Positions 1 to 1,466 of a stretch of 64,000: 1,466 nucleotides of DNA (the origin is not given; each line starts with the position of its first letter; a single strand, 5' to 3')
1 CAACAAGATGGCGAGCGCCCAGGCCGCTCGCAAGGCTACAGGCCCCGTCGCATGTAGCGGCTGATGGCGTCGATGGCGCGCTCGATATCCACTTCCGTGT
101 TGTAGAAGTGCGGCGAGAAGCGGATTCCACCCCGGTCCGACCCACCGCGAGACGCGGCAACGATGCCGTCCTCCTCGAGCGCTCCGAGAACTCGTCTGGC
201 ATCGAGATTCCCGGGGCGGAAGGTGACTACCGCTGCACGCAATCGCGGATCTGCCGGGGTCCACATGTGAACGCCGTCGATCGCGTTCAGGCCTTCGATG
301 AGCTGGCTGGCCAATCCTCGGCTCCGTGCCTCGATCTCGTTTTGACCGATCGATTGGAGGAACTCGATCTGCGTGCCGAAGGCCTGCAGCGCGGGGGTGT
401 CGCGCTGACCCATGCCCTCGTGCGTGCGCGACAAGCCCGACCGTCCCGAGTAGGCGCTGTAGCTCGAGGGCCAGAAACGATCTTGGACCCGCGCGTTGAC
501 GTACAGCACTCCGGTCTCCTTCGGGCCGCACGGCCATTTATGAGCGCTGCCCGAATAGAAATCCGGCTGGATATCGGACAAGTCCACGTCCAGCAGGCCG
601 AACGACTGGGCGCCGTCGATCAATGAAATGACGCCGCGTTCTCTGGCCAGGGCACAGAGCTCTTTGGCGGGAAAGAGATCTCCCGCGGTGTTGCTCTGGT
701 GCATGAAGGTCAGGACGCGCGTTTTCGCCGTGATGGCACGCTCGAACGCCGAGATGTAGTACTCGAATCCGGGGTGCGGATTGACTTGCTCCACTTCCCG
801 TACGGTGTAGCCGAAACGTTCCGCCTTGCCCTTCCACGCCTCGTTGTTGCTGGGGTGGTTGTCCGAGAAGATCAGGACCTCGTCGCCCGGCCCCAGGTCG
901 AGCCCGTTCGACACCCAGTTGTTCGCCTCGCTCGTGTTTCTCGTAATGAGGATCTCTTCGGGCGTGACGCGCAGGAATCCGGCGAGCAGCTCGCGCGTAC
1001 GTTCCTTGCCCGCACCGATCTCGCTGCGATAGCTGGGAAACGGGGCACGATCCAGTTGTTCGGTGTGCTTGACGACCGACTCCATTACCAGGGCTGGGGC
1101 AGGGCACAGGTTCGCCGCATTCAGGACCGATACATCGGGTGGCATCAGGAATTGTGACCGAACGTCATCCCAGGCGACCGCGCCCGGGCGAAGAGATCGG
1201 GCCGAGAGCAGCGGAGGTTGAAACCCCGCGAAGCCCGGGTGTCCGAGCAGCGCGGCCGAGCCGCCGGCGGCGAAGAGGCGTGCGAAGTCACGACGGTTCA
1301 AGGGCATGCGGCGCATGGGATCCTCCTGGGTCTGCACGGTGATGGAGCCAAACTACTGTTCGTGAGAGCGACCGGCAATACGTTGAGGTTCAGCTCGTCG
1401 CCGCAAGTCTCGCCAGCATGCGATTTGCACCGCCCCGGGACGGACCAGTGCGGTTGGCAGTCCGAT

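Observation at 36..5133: Divergent cluster of three exported enzymes that are normally cytoplasmic, including a HAL/PAL-family paralogue with no usable MIO triad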

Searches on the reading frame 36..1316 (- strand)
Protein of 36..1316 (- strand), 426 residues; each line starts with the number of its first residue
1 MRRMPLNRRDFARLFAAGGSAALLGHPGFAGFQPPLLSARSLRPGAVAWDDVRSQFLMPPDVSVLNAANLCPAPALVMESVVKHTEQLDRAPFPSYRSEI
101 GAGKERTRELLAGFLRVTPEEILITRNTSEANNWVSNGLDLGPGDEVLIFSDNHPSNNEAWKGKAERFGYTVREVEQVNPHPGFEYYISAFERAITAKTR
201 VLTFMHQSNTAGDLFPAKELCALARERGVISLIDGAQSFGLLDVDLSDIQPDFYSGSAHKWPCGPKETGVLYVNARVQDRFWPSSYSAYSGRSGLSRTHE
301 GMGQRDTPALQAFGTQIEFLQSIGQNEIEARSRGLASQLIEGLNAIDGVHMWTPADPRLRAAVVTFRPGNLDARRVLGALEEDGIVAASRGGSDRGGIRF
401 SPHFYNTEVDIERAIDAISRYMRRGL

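Call 3: search_protein_families(library=pfam, proteins=[window:36-1316:-], max_evalue=0.01)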
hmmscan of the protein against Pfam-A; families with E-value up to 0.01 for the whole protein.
window:36-1316:- (426 aa): 3 families
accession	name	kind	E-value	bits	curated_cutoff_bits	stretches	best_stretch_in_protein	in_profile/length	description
PF00266.25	Aminotran_5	-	1.5e-49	169.4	21.5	1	95-413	36-370/371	Aminotransferase class-V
PF00155.27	Aminotran_1_2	-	1.9e-07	31.1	19.7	1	105-236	45-187/361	Aminotransferase class I and II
PF22580.2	KYNU_C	-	1.2e-06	28.9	27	1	328-417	1-89/90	Kynureninase C-terminal domain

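Call 8: search_protein_families(library=ncbifam, proteins=[window:36-1316:-], max_evalue=0.001)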
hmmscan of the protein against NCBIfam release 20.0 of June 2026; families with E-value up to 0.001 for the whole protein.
window:36-1316:- (426 aa): 27 families (the best 25 are shown)
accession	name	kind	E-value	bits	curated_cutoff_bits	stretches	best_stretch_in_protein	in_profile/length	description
TIGR01979.1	sufS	subfamily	4.4e-38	131.2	475.1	1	88-420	49-397/403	SufS family cysteine desulfurase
NF051467.1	peri_mod_PvdN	equivalog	6.4e-36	123.9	650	1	43-420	34-423/425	pyoverdine-tailoring periplasmic protein PvdN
TIGR01977.1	am_tr_V_EF2568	hypoth_equivalog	1.5e-28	99.9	377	1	67-419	6-374/376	cysteine desulfurase family protein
NF041166.1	f2_encap_cargo1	exception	5.7e-26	91.8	800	1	105-279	292-466/623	family 2A encapsulin nanocompartment cargo protein cysteine desulfurase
NF006791.0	PRK09295.1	equivalog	5e-25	88.4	661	1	105-386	70-357/406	cysteine desulfurase SufS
TIGR03402.1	FeS_nifS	equivalog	2.2e-23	82.7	530.75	1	104-389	44-317/379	cysteine desulfurase NifS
NF040779.1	Sec_lyase_SclA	exception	1.8e-19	69.9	525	1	106-418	47-373/378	selenocysteine lyase SclA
NF008126.0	PRK10874.1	equivalog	2.7e-18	66.3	607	1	99-385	60-350/401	cysteine desulfurase CsdA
TIGR03392.1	FeS_syn_CsdA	equivalog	6.1e-18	65.2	493.6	1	99-418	57-389/398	cysteine desulfurase CsdA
TIGR01976.1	am_tr_V_VC1184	hypoth_equivalog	7.3e-18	65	352.35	1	98-415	57-398/401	cysteine desulfurase-like protein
TIGR03235.1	DNA_S_dndA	equivalog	3e-17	62.9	480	1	104-347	44-280/353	cysteine desulfurase DndA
TIGR03403.1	nifS_epsilon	equivalog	3.6e-17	62.2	587.7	1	119-277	60-218/382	NifS family cysteine desulfurase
NF010611.0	PRK14012.1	equivalog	4.7e-16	58.7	548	1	105-358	54-298/406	IscS subfamily cysteine desulfurase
TIGR02006.1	IscS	equivalog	2.5e-14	53.1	643.2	1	105-350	50-286/402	IscS subfamily cysteine desulfurase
TIGR04343.1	egtE_PLP_lyase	equivalog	8.3e-13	47.9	400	1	198-413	143-363/370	ergothioneine biosynthesis PLP-dependent enzyme EgtE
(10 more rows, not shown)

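Call 22: search_solved_structures(query=window:36-1316:-, max_evalue=0.00001, show_alignments=1)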
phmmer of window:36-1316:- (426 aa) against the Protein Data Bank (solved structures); distinct sequences matched with E-value up to 0.00001: 79 (the best 60 are shown).
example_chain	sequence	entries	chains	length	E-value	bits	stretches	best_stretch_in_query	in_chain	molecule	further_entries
6wci_A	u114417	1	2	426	4.2e-32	115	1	43-421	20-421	Cysteine desulfurase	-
7e6a_A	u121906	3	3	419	5e-30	108.1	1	61-420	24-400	Cysteine desulfurase SufS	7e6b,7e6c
5xt5_A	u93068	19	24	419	7.9e-30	107.5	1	61-420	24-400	Cysteine desulfurase SufS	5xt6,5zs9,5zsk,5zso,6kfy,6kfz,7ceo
5j8q_A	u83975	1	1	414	8e-30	107.5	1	61-420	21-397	Cysteine desulfurase SufS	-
5i90_A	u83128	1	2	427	2.1e-29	106.1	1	33-418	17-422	PvdN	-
7e6d_A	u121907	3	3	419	2.2e-29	106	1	61-419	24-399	Cysteine desulfurase SufS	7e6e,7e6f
7cer_A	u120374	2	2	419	1.3e-28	103.5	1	61-420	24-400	Cysteine desulfurase SufS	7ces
7ceq_A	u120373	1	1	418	1.3e-28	103.5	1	61-420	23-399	Cysteine desulfurase SufS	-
5hh9_A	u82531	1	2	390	2.4e-28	102.6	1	49-418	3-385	PvdN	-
5b7s_A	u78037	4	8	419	1.3e-25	93.6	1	67-390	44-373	Cysteine desulfurase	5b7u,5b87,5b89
4w91_A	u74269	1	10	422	1.6e-25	93.3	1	104-387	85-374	Aminotransferase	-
1t3i_A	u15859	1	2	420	5.9e-24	88.1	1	72-418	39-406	Probable cysteine desulfurase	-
8d8s_A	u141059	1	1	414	6.6e-24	88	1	102-419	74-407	Cysteine desulfurase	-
9ddd_A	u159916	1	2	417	3.2e-22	82.4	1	105-388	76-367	Probable cysteine desulfurase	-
8odq_B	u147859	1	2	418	3.2e-22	82.4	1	105-388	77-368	Cysteine desulfurase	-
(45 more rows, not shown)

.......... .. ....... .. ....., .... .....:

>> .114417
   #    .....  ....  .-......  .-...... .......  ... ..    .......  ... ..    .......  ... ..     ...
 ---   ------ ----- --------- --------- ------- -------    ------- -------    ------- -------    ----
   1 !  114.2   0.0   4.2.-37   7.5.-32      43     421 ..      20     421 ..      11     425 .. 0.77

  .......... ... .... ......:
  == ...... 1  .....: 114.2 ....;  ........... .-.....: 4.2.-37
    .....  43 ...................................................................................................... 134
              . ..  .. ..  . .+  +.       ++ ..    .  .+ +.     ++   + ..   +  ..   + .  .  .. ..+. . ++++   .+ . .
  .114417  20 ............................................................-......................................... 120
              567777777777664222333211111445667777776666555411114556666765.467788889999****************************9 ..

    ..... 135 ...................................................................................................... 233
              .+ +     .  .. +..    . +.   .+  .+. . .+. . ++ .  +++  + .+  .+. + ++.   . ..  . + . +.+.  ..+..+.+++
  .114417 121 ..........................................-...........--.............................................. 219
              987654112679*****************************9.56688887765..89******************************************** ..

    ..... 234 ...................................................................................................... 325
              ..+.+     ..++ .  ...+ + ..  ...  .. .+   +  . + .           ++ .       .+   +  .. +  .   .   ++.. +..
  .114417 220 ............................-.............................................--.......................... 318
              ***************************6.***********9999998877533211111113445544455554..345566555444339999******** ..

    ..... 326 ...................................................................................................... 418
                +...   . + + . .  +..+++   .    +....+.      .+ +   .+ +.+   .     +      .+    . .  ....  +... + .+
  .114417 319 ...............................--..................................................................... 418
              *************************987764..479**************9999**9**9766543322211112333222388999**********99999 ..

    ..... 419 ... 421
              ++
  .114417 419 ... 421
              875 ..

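Call 45: find_homologous_proteins(query=window:36-1316:-, max_evalue=1e-20)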
Query window:36-1316:- (426 aa): 4197 proteins with E <= 1e-20 among 8000 candidates; the best 120 are listed.
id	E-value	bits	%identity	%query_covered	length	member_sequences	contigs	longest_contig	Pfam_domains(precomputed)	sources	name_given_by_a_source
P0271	1.3e-287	972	100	100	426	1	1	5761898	PF00155.28,PF22580.3,PF00266.26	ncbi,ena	-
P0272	1.5e-256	869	90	100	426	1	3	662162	PF00155.28,PF22580.3,PF00266.26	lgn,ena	-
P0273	1.3e-253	860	88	100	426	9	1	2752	PF00155.28,PF22580.3,PF00266.26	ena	-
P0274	9.3e-252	854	87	100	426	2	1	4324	PF00155.28,PF22580.3,PF00266.26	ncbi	-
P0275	1.1e-251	853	86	100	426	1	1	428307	PF00155.28,PF22580.3,PF00266.26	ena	-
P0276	2.2e-251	852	86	100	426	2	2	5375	PF00155.28,PF22580.3,PF00266.26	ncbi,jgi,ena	-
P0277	1.9e-250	849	86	100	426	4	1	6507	PF00155.28,PF22580.3,PF00266.26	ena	-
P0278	1.4e-247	840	86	100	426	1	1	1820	PF00155.28,PF22580.3,PF00266.26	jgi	jgi:selenocysteine lyase/cysteine desulfurase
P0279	2.4e-246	836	85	100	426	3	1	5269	PF00155.28,PF22580.3,PF00266.26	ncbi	-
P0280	3.2e-245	832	84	100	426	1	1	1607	PF00155.28,PF22580.3,PF00266.26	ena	-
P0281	4.4e-244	828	85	99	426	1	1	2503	PF00155.28,PF22580.3,PF00266.26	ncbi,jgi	-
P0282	4.5e-244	828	85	100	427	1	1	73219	PF00155.28,PF22580.3,PF00266.26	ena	-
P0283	1.8e-243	826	84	100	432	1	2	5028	PF00155.28,PF22580.3,PF00266.26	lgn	-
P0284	3.1e-243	825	84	100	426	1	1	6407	PF00155.28,PF22580.3,PF00266.26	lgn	-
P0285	7.6e-243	824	85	100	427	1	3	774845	PF00155.28,PF22580.3,PF00266.26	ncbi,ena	-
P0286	2.4e-241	819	83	100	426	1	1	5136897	PF00155.28,PF22580.3,PF00266.26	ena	-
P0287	2.6e-241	819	83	100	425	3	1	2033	PF00155.28,PF22580.3,PF00266.26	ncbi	-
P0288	4.6e-241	818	84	100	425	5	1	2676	PF00155.28,PF22580.3,PF00266.26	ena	-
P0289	7.7e-241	818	83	100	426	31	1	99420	PF00155.28,PF00266.26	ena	-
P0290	1.6e-239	813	83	100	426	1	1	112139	PF00155.28,PF22580.3,PF00266.26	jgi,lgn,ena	-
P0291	2.4e-239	813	83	100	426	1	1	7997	PF00155.28,PF22580.3,PF00266.26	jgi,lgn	jgi:selenocysteine lyase/cysteine desulfurase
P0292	8.6e-239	811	83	100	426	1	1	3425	PF00155.28,PF00266.26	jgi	jgi:selenocysteine lyase/cysteine desulfurase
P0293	1.6e-238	810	83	100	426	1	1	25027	PF00155.28,PF22580.3,PF00266.26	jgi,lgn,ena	-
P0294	3.3e-238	809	83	100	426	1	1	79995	PF00155.28,PF22580.3,PF00266.26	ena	-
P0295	2.2e-237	806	82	100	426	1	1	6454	PF00155.28,PF22580.3,PF00266.26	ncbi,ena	-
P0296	3.5e-237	805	82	100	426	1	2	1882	PF00155.28,PF22580.3,PF00266.26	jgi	jgi:isopenicillin-N epimerase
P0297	4.5e-237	805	81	100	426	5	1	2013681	PF00155.28,PF00266.26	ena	-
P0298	1.1e-236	804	82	100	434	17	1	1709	PF00155.28,PF22580.3,PF00266.26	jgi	jgi:selenocysteine lyase/cysteine desulfurase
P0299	2.0e-236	803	82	100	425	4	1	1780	PF00155.28,PF00266.26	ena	-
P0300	6.0e-235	798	81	100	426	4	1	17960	PF00155.28,PF22580.3,PF00266.26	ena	-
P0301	8.0e-235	798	82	99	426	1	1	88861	PF00155.28,PF00266.26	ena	-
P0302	8.3e-234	794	81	99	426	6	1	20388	PF00155.28,PF22580.3,PF00266.26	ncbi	-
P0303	6.4e-231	785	79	100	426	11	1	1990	PF00155.28,PF00266.26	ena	-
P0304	9.7e-231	784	81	100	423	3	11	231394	PF00155.28,PF22580.3,PF00266.26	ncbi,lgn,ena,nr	ncbi:MAG TPA: aminotransferase class V-fold PLP-dependent enzyme [Acidobacteriota bacterium]|nr:amin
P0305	1.5e-230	784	80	100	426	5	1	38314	PF00155.28,PF22580.3,PF00266.26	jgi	-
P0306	3.8e-230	782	80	99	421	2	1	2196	PF00155.28,PF22580.3,PF00266.26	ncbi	-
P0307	4.5e-229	779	78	100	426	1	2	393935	PF00155.28,PF00266.26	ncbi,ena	-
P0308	8.4e-229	778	79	100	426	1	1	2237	PF00155.28,PF22580.3,PF00266.26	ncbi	-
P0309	1.3e-228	777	80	100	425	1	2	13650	PF00155.28,PF22580.3,PF00266.26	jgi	jgi:isopenicillin-N epimerase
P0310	3.6e-228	776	79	100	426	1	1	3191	PF00155.28,PF22580.3,PF00266.26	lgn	-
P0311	6.7e-228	775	79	100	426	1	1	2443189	PF00155.28,PF22580.3,PF00266.26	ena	-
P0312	7.2e-228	775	78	100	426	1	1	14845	PF00155.28,PF22580.3,PF00266.26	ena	-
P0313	9.4e-228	774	79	100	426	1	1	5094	PF00155.28,PF22580.3,PF00266.26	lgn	-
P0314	1.1e-227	774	79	100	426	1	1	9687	PF00155.28,PF22580.3,PF00266.26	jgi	-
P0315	2.4e-225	767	78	100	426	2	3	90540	PF00155.28,PF22580.3,PF00266.26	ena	-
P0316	9.1e-225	765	79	100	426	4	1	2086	PF00155.28,PF22580.3,PF00266.26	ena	-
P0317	9.2e-224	761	77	100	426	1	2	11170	PF00155.28,PF00266.26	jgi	jgi:selenocysteine lyase/cysteine desulfurase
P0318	1.4e-222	757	77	100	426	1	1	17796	PF00155.28,PF22580.3,PF00266.26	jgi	jgi:isopenicillin-N epimerase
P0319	1.9e-222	757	77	100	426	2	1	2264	PF00155.28,PF22580.3,PF00266.26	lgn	-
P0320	9.5e-222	755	77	99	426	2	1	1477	PF00155.28,PF22580.3,PF00266.26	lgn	-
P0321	1.3e-221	754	78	99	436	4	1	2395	PF00155.28,PF22580.3,PF00266.26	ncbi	ncbi:MAG: aminotransferase class V-fold PLP-dependent enzyme [Planctomycetota bacterium]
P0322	2.4e-221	753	77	100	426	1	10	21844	PF00155.28,PF22580.3,PF00266.26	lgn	-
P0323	5.0e-221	752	76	100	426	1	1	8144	PF00155.28,PF22580.3,PF00266.26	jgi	jgi:isopenicillin-N epimerase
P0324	2.1e-219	747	76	100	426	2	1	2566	PF00155.28,PF22580.3,PF00266.26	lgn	-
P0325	3.1e-219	746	75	99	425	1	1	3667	PF00155.28,PF22580.3,PF00266.26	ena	-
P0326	5.2e-219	746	77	100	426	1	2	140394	PF00155.28,PF22580.3,PF00266.26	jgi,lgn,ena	-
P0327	5.5e-219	746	76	100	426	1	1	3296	PF00155.28,PF00266.26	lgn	-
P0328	1.6e-218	744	76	100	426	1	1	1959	PF00155.28,PF00266.26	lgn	-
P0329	1.9e-218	744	75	100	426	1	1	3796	PF00155.28,PF22580.3,PF00266.26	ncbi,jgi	jgi:selenocysteine lyase/cysteine desulfurase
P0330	2.4e-218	743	76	100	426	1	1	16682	PF00155.28,PF00266.26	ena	-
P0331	8.2e-218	742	75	100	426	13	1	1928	PF00155.28,PF00266.26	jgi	-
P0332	2.1e-217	740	75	100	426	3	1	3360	PF00155.28,PF22580.3,PF00266.26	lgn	-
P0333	2.0e-216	737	76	100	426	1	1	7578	PF00155.28,PF22580.3,PF00266.26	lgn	-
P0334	1.6e-215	734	75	99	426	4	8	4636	PF00155.28,PF22580.3,PF00266.26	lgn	-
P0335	3.3e-215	733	75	99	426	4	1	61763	PF00155.28,PF22580.3,PF00266.26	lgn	-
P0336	2.4e-214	730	76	99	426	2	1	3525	PF00155.28,PF22580.3,PF00266.26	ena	-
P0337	4.4e-214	729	74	99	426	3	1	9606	PF00155.28,PF22580.3,PF00266.26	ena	-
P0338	8.3e-214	728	74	100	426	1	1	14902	PF00155.28,PF22580.3,PF00266.26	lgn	-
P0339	3.9e-213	726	75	100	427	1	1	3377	PF00155.28,PF22580.3,PF00266.26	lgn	-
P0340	1.6e-212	724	73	100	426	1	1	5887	PF00155.28,PF22580.3,PF00266.26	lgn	-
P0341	4.0e-212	723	75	99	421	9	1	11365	PF00155.28,PF00266.26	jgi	jgi:selenocysteine lyase/cysteine desulfurase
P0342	5.7e-211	719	75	99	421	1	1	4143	PF00155.28,PF00266.26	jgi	jgi:selenocysteine lyase/cysteine desulfurase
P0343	6.1e-211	719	75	99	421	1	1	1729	PF00155.28,PF22580.3,PF00266.26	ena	-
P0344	7.1e-211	719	76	99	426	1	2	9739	PF00155.28,PF22580.3,PF00266.26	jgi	jgi:isopenicillin-N epimerase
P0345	3.0e-210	717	74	99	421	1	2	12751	PF00155.28,PF22580.3,PF00266.26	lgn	-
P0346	5.3e-210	716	72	100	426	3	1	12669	PF00155.28,PF22580.3,PF00266.26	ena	-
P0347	1.2e-209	715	74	100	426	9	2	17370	PF00155.28,PF22580.3,PF00266.26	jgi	jgi:selenocysteine lyase/cysteine desulfurase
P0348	3.9e-209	713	73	100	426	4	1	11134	PF00155.28,PF22580.3,PF00266.26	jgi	jgi:isopenicillin-N epimerase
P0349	5.9e-209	713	84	87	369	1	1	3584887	PF00155.28,PF00266.26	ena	-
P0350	9.8e-209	712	74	99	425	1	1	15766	PF22580.3,PF00266.26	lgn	-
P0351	1.2e-208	711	73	100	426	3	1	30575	PF00155.28,PF22580.3,PF00266.26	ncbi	-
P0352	5.2e-208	709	73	99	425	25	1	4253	PF22580.3,PF00266.26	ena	-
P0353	5.4e-208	709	74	99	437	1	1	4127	PF00155.28,PF00266.26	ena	-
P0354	5.8e-208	709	73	99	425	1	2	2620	PF00155.28,PF22580.3,PF00266.26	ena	-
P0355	6.3e-208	709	72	100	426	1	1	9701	PF00155.28,PF22580.3,PF00266.26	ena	-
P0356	7.8e-208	709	73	100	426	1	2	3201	PF00155.28,PF00266.26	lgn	-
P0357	9.1e-208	709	73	99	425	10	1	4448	PF00155.28,PF22580.3,PF00266.26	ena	-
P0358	3.4e-207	707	82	89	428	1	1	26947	PF00155.28,PF00266.26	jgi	jgi:isopenicillin-N epimerase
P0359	3.7e-207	707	74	99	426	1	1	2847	PF00155.28,PF22580.3,PF00266.26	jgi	jgi:selenocysteine lyase/cysteine desulfurase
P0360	4.8e-207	706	73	99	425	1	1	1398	PF00155.28,PF22580.3,PF00266.26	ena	-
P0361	6.8e-207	706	73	99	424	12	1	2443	PF00155.28,PF22580.3,PF00266.26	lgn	-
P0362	7.7e-207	706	73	100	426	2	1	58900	PF00155.28,PF22580.3,PF00266.26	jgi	jgi:selenocysteine lyase/cysteine desulfurase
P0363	1.9e-206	704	73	99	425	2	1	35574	PF00155.28,PF22580.3,PF00266.26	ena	-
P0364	2.1e-206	704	74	99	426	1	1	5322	PF00155.28,PF22580.3,PF00266.26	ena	-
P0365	5.8e-206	703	82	87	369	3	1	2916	PF00155.28,PF00266.26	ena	-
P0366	6.2e-206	703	74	99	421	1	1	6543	PF00155.28,PF22580.3,PF00266.26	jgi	jgi:isopenicillin-N epimerase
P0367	3.7e-205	700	72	99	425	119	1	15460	PF00155.28,PF22580.3,PF00266.26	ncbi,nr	ncbi:MAG: hypothetical protein CME03_00045 [Gemmatimonadaceae bacterium]|nr:hypothetical protein [Ge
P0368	6.0e-205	699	72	99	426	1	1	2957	PF00155.28,PF22580.3,PF00266.26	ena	-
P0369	7.4e-205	699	72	99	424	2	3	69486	PF00155.28,PF22580.3,PF00266.26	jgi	jgi:isopenicillin-N epimerase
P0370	1.4e-204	698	71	100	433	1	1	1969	PF00155.28,PF22580.3,PF00266.26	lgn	-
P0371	1.6e-204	698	72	99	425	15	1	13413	PF00155.28,PF22580.3,PF00266.26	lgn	-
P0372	1.6e-204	698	73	99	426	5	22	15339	PF00155.28,PF22580.3,PF00266.26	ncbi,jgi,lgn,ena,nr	ncbi:MAG: aminotransferase class V-fold PLP-dependent enzyme [Longimicrobiales bacterium]|jgi:isopen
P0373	2.4e-204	697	72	99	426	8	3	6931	PF00155.28,PF22580.3,PF00266.26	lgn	-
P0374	2.4e-204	697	72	100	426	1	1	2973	PF00155.28,PF22580.3,PF00266.26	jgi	jgi:selenocysteine lyase/cysteine desulfurase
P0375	3.5e-204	697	72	99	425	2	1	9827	PF00155.28,PF00266.26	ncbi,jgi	-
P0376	4.5e-204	696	74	99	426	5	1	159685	PF00155.28,PF22580.3,PF00266.26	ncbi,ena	-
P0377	5.9e-204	696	73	96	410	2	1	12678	PF00155.28,PF22580.3,PF00266.26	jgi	jgi:selenocysteine lyase/cysteine desulfurase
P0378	8.5e-204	696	73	99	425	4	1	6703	PF00155.28,PF22580.3,PF00266.26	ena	-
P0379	1.3e-203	695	72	99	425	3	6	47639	PF00155.28,PF22580.3,PF00266.26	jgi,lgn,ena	-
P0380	1.5e-203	695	72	99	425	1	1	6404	PF00155.28,PF22580.3,PF00266.26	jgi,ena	-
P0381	1.9e-203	694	72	99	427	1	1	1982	PF00155.28,PF00266.26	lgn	-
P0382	3.2e-203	694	71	100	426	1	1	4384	PF00155.28,PF22580.3,PF00266.26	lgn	-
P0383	4.3e-203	693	72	100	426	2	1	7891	PF00155.28,PF22580.3,PF00266.26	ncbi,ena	-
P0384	4.4e-203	693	71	100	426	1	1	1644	PF00155.28,PF22580.3,PF00266.26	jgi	jgi:isopenicillin-N epimerase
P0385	5.1e-203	693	71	100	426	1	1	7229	PF00155.28,PF22580.3,PF00266.26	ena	-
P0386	7.4e-203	692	71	100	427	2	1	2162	PF00155.28,PF22580.3,PF00266.26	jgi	jgi:selenocysteine lyase/cysteine desulfurase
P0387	7.6e-203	692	71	99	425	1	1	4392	PF00155.28,PF22580.3,PF00266.26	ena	-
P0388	2.1e-202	691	71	100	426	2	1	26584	PF00155.28,PF22580.3,PF00266.26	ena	-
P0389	2.5e-202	691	80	87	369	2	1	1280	PF00155.28,PF22580.3,PF00266.26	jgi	-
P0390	6.8e-202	689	71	100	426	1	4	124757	PF00155.28,PF22580.3,PF00266.26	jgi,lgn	-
